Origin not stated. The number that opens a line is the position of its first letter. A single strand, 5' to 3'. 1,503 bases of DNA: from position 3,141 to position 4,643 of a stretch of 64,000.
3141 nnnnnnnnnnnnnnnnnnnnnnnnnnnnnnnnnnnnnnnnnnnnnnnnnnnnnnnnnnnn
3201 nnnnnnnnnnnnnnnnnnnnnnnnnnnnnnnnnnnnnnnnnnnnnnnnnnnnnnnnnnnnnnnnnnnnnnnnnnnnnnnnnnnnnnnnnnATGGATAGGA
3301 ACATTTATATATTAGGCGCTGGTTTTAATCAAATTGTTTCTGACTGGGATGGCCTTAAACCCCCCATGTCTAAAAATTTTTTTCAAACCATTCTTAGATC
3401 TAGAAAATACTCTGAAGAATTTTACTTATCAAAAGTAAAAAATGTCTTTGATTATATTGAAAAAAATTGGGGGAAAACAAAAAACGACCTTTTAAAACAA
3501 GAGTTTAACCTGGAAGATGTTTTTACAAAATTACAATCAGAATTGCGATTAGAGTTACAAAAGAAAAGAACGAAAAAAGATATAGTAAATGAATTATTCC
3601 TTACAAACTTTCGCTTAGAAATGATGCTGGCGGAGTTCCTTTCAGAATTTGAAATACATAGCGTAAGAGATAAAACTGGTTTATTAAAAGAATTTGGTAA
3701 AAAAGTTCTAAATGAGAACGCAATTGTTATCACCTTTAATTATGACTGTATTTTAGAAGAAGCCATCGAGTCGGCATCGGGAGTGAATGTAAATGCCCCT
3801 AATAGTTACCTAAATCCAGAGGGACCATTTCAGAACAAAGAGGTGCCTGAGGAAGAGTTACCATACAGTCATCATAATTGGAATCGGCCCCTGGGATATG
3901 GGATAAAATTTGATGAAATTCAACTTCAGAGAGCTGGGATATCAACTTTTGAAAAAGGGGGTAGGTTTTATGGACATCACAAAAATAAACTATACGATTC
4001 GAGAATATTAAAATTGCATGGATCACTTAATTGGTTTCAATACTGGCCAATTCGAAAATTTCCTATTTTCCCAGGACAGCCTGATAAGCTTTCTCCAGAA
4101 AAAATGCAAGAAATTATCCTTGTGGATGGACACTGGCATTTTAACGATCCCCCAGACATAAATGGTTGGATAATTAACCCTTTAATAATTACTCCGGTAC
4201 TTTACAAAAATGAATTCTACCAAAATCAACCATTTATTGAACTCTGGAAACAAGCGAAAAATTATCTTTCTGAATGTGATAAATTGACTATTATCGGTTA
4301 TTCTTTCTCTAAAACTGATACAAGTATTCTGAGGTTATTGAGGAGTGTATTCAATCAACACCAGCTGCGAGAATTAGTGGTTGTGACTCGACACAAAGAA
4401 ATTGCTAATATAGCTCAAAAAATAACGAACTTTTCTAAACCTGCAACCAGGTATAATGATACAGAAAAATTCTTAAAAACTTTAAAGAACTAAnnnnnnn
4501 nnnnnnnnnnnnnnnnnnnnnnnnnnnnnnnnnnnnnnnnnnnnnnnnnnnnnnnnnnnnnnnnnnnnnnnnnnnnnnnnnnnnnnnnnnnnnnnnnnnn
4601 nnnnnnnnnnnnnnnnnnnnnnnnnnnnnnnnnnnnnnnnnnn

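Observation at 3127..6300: tRNA-Ser-anchored low-GC island encoding a SIR2_2-domain protein, a DNase I-like EEP nuclease and an alpha/beta hydrolase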

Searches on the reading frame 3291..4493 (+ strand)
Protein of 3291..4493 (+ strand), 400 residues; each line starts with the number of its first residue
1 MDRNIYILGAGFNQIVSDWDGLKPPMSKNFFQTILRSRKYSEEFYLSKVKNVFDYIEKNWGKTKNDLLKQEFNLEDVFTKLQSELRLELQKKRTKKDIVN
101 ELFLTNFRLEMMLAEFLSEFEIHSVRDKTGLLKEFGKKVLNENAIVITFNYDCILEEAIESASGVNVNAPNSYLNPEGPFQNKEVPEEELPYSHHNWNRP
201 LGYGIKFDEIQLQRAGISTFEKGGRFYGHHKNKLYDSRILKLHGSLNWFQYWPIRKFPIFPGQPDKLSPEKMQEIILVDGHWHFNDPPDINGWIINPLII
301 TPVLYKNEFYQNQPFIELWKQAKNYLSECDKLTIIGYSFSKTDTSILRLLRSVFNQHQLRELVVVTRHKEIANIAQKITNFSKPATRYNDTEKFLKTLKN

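Call 4: search_protein_families(library=pfam, proteins=[window:3291-4493:+], max_evalue=0.01)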
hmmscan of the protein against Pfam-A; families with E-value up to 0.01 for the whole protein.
window:3291-4493:+ (400 aa): 2 families
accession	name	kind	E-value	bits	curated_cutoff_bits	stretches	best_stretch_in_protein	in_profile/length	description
PF13289.12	SIR2_2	-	2.9e-06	27.9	24.5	0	232-367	36-122/141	SIR2-like domain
PF14253.11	AbiH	-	0.0079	16.7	30.9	0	57-358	52-253/260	Bacteriophage abortive infection AbiH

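Call 5: search_protein_families(library=padloc, proteins=[window:3291-4493:+], max_evalue=0.01)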
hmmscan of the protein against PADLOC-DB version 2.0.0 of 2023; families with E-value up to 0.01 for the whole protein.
window:3291-4493:+ (400 aa): 14 families
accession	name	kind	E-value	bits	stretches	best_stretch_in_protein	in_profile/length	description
PDLC04087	SIR2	-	8.9e-12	42.5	2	58-251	58-199/343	-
PDLC04096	SIR2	-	1.4e-08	32.5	1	296-378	106-183/230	-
PDLC04078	SIR2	-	4.2e-08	31.2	1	295-377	46-123/171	-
PDLC04082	SIR2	-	3e-07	27.7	1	296-342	219-265/345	-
PDLC04083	SIR2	-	3.2e-06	24.2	1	235-364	194-301/371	-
PDLC04081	SIR2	-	7.1e-06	23.4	0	233-251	193-211/345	-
PDLC04093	SIR2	-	1e-05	22.7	0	298-358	237-296/395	-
PDLC04091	SIR2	-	1.2e-05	22.8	1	295-348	218-273/345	-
PDLC04092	SIR2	-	4.7e-05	20.9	0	297-343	194-240/318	-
PDLC04077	SIR2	-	0.00012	20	1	295-381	8-89/135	-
PDLC04094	SIR2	-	0.00013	19.3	0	300-341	230-272/399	-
PDLC02414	Aga_SIR2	-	0.00044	17.7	1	309-379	203-273/313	-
PDLC04967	PDC-S25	-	0.0011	16.1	1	72-182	82-182/528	-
PDLC04088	SIR2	-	0.0092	13.1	0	235-250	221-236/390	-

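Call 12: find_encoding_contigs(protein=window:3291-4493:+, flank=10000, max_places=6)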
Protein window:3291-4493:+ (400 aa): 12 contigs read that carry it; 4 places shown.
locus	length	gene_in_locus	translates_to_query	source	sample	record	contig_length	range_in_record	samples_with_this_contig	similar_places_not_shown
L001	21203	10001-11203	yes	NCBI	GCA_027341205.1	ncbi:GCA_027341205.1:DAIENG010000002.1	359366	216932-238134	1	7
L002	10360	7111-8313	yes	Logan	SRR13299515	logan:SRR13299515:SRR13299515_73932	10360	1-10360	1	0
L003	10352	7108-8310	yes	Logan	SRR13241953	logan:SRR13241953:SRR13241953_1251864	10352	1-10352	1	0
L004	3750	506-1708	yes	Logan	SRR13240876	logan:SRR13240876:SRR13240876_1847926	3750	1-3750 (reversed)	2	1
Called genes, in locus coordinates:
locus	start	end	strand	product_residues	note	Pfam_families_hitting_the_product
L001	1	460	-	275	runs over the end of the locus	-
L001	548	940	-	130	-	PF01740:STAS (weak)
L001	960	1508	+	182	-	-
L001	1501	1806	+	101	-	PF09685:MamF_MmsF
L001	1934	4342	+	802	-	PF01326:PPDK_N, PF00391:PEP-utilizers, PF02896:PEP-utilizers_C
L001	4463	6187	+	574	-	PF17957:Big_7 (weak), PF19077:Big_13 (weak)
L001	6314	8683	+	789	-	PF13086:AAA_11, PF13245:AAA_19, PF13604:AAA_30, PF13401:AAA_22 (faint), PF13086:AAA_11 (weak), PF13087:AAA_12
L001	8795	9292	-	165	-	-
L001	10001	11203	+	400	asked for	PF13289:SIR2_2 (faint)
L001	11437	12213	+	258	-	PF03372:Exo_endo_phos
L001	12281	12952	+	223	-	PF06821:Ser_hydrolase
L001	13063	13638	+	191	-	PF14066:DUF4256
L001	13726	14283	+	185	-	PF01965:DJ-1_PfpI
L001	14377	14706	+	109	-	-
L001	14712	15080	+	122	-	-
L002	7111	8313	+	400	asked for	PF13289:SIR2_2 (faint)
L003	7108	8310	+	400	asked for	PF13289:SIR2_2 (faint)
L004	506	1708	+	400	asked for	PF13289:SIR2_2 (faint)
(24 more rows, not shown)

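Call 13: find_homologous_proteins(query=window:3291-4490:+)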
Query window:3291-4490:+ (400 aa): 418 proteins with E <= 0.001 among 3874 candidates; the best 120 are listed.
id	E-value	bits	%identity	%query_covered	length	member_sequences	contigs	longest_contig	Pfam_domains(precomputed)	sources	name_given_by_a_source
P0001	4.7e-272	920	100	100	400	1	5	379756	PF13289.13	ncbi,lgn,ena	-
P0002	6.2e-138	478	54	98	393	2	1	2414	PF13289.13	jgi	jgi:hypothetical protein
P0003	1.3e-136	474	54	98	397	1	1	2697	PF13289.13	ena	-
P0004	1.0e-135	471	55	98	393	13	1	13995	PF13289.13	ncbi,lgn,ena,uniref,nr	ncbi:MAG: hypothetical protein EMLJLAPB_00966 [Candidatus Argoarchaeum ethanivorans]|uniref:SIR2-lik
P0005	5.0e-135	469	53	98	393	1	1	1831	PF13289.13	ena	-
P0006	1.2e-134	467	53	98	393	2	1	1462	PF13289.13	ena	-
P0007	1.3e-134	467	54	98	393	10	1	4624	PF13289.13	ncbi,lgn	-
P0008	3.8e-134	466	54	98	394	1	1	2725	PF13289.13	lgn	-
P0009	1.5e-129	451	53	98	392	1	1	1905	PF13289.13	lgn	-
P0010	3.3e-129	449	50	99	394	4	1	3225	-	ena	-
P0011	5.0e-129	449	49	99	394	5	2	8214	PF13289.13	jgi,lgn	jgi:hypothetical protein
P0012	2.2e-128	447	52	99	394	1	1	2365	PF13289.13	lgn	-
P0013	4.7e-128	446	50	99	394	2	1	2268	-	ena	-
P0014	1.2e-127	444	52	98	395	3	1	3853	PF13289.13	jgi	jgi:hypothetical protein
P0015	2.5e-127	443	50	99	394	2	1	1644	-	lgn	-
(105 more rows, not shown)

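Call 20: find_related_loci(query=A1, collection=genome_contigs, flank=6000)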
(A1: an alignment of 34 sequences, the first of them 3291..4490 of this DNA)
Query A1 (400 aa) in genome_contigs; peptide patterns used: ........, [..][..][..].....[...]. (x = any residue, [..] = any of these).
600 stretches matched a pattern (row limit reached: there are more); 295 encode a relative of the query (tblastn E <= 1e-3); the best 80 are kept; 80 distinct loci.
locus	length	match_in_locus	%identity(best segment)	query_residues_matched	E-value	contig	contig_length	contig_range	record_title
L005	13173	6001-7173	45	1-398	4e-115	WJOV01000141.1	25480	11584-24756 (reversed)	MAG: Methanosarcinales archaeon isolate 1244-F3-H4-B6 F3H4_C66, whole genome shotgun sequence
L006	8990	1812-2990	46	1-398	3e-114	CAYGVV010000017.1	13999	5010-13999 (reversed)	MAG TPA_asm: uncultured Candidatus Bathyarchaeia archaeon isolate ERP119294_co3_43 genome assembly, contig: NODE_3027_le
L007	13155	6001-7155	46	5-397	1e-108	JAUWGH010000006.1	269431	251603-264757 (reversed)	MAG: Promethearchaeota archaeon isolate CSMAG_2237 CSMAG_2237_k141_1882810_length_269431_cov_71.0000, whole genome shotg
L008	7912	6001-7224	38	1-398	1e-99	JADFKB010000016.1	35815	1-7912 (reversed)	MAG: Chloroflexota bacterium isolate B45T1L10 B45T1L10_NODE1243, whole genome shotgun sequence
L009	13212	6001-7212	41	2-398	3e-95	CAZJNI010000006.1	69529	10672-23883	MAG TPA_asm: uncultured Gammaproteobacteria bacterium isolate binchicken_co38_1358 genome assembly, contig: NODE_968_len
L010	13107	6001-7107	43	5-396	1e-92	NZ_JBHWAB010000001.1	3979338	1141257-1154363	Haloimpatiens sp. FM7330 chromosome, whole genome shotgun sequence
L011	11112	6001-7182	37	1-395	1e-77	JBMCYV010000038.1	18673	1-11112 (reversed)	MAG: Candidatus Nitrosomirales archaeon isolate DSS1 Ga0376076_0003527, whole genome shotgun sequence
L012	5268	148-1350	35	1-395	5e-77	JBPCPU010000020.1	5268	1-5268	MAG: Pyrinomonadaceae bacterium isolate TH_ant_mag_190 S1Ck127_7361740_flag_0_multi_19.9261_len_5268, whole genome shotg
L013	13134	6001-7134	33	1-396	4e-62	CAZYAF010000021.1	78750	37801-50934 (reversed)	MAG TPA_asm: uncultured Acidobacteriota bacterium isolate SRP068000_co3_527 genome assembly, contig: NODE_81_length_7875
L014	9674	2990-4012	37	5-398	5e-62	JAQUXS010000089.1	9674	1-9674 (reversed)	MAG: Clostridium sp. isolate STD2_219 NODE_28110_length_9674_cov_5.123913_Sandtown_D2, whole genome shotgun sequence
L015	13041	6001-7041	31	2-395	3e-49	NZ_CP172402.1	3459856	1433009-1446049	Haloimpatiens lingqiaonensis strain KCTC 15321 chromosome, complete genome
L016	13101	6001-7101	29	1-395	7e-37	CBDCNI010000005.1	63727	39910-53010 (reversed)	MAG: Rubrobacteraceae bacterium isolate 41ac5407-181a-4304-b543-ce4741083dc1 genome assembly, contig: contig_4, whole ge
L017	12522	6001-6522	33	196-395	2e-22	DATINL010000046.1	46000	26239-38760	MAG TPA_asm: Solirubrobacteraceae bacterium isolate SMAG_U15795 k141_459067, whole genome shotgun sequence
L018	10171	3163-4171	31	4-355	2e-21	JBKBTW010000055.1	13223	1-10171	MAG: Pseudobdellovibrio sp. isolate 21I_061.bin.15 NODE_2021_length_13223_cov_2.179209, whole genome shotgun sequence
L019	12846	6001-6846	26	21-343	2e-16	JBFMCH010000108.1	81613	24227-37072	MAG: Bacillota bacterium isolate MAG188 MAG188_108, whole genome shotgun sequence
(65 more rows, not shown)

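Call 25: search_solved_structures(query=A1, max_evalue=1, show_alignments=3)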
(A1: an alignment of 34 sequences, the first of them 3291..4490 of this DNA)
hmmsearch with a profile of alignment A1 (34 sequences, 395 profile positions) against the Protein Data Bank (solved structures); distinct sequences matched with E-value up to 1: 0.
